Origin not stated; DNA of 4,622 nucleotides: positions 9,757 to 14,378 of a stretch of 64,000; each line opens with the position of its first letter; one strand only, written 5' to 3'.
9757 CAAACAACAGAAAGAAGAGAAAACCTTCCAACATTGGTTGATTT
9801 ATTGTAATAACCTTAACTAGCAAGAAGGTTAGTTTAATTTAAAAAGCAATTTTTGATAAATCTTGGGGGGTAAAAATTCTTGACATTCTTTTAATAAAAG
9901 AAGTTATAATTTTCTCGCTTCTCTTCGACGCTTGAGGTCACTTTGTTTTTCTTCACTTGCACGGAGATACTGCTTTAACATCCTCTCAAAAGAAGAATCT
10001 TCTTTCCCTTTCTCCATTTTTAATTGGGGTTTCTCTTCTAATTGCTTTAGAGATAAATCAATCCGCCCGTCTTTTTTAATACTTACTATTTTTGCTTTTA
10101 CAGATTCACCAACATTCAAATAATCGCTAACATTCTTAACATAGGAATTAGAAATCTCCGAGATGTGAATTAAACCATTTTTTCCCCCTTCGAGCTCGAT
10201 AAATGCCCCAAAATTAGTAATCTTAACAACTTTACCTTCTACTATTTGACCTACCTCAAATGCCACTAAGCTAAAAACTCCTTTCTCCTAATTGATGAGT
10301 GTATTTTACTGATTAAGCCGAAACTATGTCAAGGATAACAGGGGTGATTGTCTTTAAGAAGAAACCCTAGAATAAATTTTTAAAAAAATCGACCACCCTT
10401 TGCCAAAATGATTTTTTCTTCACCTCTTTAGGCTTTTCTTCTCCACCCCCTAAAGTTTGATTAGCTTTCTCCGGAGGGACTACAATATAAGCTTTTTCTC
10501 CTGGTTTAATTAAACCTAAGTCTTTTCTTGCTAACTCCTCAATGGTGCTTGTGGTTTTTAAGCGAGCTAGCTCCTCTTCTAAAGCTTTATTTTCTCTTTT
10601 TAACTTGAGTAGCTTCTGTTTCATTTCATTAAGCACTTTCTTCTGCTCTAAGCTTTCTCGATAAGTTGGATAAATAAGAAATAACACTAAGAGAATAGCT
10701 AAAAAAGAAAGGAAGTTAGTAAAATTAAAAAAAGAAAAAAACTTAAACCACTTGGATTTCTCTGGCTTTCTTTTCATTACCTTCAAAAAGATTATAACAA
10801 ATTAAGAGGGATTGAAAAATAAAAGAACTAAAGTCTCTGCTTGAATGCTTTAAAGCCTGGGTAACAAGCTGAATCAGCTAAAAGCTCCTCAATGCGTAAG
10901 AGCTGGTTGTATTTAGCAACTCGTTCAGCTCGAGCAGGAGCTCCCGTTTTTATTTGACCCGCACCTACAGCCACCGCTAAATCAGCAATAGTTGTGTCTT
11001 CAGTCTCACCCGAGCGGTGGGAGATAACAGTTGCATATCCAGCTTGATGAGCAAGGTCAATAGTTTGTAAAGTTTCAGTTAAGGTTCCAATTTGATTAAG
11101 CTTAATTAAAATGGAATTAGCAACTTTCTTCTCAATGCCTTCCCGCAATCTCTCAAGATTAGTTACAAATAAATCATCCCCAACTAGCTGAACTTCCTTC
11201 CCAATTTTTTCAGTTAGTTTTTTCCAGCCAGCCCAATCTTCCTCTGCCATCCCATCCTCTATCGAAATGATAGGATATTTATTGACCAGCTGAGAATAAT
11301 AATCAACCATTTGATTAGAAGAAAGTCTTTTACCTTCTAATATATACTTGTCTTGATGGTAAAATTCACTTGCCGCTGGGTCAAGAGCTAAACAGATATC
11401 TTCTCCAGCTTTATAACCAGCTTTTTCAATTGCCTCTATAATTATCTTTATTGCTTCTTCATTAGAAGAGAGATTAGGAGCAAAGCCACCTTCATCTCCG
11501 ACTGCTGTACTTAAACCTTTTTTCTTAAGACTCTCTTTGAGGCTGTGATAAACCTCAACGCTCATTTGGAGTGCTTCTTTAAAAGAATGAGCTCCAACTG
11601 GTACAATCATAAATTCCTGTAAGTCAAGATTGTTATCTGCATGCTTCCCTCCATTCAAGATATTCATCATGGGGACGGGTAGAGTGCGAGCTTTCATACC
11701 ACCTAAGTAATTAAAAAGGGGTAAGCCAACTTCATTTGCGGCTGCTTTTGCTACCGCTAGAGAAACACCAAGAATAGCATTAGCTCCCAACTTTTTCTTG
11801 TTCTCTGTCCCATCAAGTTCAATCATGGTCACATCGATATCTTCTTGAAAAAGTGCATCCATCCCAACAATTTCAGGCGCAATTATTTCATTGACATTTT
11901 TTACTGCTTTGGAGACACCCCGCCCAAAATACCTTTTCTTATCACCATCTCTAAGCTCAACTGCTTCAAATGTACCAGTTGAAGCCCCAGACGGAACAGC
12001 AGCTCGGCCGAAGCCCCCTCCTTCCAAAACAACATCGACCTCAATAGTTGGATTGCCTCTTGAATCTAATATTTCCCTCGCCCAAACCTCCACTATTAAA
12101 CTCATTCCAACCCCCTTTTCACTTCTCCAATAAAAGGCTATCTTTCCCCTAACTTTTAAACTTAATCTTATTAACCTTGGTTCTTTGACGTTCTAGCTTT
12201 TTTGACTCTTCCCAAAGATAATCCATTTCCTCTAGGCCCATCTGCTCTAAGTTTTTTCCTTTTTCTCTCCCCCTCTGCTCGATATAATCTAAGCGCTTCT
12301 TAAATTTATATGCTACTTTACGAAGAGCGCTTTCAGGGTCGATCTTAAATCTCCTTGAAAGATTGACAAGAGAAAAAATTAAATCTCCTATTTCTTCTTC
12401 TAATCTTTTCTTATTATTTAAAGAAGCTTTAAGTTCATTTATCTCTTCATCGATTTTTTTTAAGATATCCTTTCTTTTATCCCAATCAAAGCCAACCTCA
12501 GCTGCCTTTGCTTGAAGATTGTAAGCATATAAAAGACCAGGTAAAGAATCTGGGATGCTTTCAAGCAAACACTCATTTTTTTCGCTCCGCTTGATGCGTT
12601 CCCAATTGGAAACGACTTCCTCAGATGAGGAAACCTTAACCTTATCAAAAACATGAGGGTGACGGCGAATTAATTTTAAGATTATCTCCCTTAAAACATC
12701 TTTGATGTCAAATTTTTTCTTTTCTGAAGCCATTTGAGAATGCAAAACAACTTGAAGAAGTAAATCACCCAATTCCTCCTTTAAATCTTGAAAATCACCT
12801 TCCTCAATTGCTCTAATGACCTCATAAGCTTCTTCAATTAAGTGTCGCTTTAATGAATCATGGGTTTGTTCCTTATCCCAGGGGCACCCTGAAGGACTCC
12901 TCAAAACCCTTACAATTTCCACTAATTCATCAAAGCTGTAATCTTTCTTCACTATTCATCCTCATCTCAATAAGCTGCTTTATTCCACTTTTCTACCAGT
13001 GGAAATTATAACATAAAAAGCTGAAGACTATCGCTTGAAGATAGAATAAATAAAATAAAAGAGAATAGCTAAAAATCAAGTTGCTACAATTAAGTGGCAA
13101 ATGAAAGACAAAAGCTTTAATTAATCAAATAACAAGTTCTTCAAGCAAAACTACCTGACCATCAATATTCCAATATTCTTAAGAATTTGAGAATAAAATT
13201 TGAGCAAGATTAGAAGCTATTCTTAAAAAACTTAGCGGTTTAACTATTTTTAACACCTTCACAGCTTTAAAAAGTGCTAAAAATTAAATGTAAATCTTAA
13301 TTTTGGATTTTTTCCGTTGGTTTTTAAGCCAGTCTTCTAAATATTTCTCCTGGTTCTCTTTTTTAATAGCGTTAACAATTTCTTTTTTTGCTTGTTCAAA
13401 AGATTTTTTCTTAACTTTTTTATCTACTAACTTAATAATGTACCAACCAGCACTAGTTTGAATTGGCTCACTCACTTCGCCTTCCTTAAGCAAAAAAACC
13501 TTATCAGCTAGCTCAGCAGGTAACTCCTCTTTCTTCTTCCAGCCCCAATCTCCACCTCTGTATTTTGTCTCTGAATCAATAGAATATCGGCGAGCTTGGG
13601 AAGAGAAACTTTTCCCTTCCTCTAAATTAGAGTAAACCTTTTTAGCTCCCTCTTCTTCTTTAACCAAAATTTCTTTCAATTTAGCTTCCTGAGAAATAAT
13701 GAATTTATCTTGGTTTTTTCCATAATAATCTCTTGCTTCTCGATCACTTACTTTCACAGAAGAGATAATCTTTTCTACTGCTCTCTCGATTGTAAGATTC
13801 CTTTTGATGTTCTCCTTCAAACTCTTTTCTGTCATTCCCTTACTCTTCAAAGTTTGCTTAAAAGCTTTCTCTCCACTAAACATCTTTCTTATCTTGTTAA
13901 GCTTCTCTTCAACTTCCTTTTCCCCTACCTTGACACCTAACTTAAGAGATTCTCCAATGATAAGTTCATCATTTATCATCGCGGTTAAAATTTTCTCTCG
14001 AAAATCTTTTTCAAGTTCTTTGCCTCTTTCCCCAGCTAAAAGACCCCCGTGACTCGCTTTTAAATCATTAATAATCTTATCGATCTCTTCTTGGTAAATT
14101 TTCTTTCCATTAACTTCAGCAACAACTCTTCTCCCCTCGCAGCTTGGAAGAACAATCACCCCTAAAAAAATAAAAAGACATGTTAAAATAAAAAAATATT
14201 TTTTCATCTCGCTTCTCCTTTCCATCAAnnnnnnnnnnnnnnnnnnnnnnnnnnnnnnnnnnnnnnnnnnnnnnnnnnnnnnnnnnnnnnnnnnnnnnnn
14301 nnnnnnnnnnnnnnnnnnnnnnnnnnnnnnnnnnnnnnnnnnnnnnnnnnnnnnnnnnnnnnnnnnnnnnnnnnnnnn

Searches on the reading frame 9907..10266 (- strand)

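Call 81: search_protein_families(library=pfam, proteins=[window:9907-10266:-], max_evalue=0.00001)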
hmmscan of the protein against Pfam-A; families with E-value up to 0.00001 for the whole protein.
window:9907-10266:- (120 aa): 2 families
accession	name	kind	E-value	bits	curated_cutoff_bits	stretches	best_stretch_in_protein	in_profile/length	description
PF00575.29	S1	-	1.1e-20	74.2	22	1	3-74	2-74/74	S1 RNA binding domain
PF23459.1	S1_RRP5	-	5.3e-08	33.8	27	1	6-72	4-71/72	RRP5 S1 domain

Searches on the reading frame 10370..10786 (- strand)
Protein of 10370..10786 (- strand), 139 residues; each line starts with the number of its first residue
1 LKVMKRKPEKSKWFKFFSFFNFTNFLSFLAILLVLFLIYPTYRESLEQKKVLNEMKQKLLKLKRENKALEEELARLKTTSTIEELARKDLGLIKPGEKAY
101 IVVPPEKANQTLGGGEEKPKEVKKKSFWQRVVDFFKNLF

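Call 81: search_protein_families(library=pfam, proteins=[window:10370-10786:-], max_evalue=0.00001)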
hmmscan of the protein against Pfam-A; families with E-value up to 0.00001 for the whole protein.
window:10370-10786:- (139 aa): 1 family
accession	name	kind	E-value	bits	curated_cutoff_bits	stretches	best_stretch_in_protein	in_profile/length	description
PF04977.20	DivIC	-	1.2e-17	63.9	28.9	1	29-104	3-79/80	Septum formation initiator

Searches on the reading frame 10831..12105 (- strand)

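Call 49: search_protein_families(library=pfam, proteins=[window:10831-12105:-], max_evalue=0.00001)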
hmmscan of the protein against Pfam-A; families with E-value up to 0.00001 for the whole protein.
window:10831-12105:- (425 aa): 3 families
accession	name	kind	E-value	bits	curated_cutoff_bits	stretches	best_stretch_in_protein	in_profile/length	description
PF00113.28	Enolase_C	-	1.4e-133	445.2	21.5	1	141-422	3-294/296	Enolase, C-terminal TIM barrel domain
PF03952.21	Enolase_N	-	4.1e-61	205.4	35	1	4-134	1-131/131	Enolase, N-terminal domain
PF13378.12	MR_MLE_C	-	3.7e-06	27.2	29.4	1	262-382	56-171/219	Enolase C-terminal domain-like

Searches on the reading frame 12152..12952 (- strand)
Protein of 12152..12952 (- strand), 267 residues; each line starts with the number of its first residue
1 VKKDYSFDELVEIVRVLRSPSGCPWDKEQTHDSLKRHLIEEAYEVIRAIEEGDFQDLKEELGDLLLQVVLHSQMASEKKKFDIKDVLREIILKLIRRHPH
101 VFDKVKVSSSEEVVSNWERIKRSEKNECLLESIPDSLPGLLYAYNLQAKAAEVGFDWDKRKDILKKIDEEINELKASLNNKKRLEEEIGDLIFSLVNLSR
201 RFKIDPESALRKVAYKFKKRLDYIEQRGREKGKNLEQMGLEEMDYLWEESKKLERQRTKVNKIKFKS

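Call 71: search_protein_families(library=pfam, proteins=[window:12152-12952:-], max_evalue=0.00001)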
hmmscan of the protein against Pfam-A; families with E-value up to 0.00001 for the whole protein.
window:12152-12952:- (267 aa): 3 families
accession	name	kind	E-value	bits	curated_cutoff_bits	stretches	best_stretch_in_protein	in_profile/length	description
PF03819.22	MazG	-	1.9e-37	127.8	22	2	29-102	1-74/74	MazG nucleotide pyrophosphohydrolase domain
PF01503.22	PRA-PH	-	1.2e-11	45.3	21.3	0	159-214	24-83/86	Phosphoribosyl-ATP pyrophosphohydrolase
PF12643.12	MazG-like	-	5.2e-06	27.1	27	0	162-231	14-80/85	MazG-like family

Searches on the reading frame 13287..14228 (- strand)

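Call 71: search_protein_families(library=pfam, proteins=[window:13287-14228:-], max_evalue=0.00001)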
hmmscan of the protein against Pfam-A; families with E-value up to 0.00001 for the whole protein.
window:13287-14228:- (314 aa): 6 families
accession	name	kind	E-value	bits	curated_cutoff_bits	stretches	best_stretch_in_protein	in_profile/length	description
PF13624.11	SurA_N_3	-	1.4e-18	67.7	27.2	1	9-149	15-160/162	SurA-like N-terminal domain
PF00639.27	Rotamase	-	2.4e-18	67.3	21.7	1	191-268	18-96/97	PPIC-type PPIASE domain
PF13145.12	Rotamase_2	-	1.7e-17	64.8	27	1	160-282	1-121/121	PPIC-type PPIASE domain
PF13616.12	Rotamase_3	-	2.3e-17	64.1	22.5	1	191-271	36-116/116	PPIC-type PPIASE domain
PF13623.11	SurA_N_2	-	1.8e-11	44.5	28.5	1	12-118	16-130/145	SurA-like N-terminal domain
PF09312.16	SurA_N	-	2.5e-07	31.3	30.8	1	34-150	3-117/118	SurA N-terminal domain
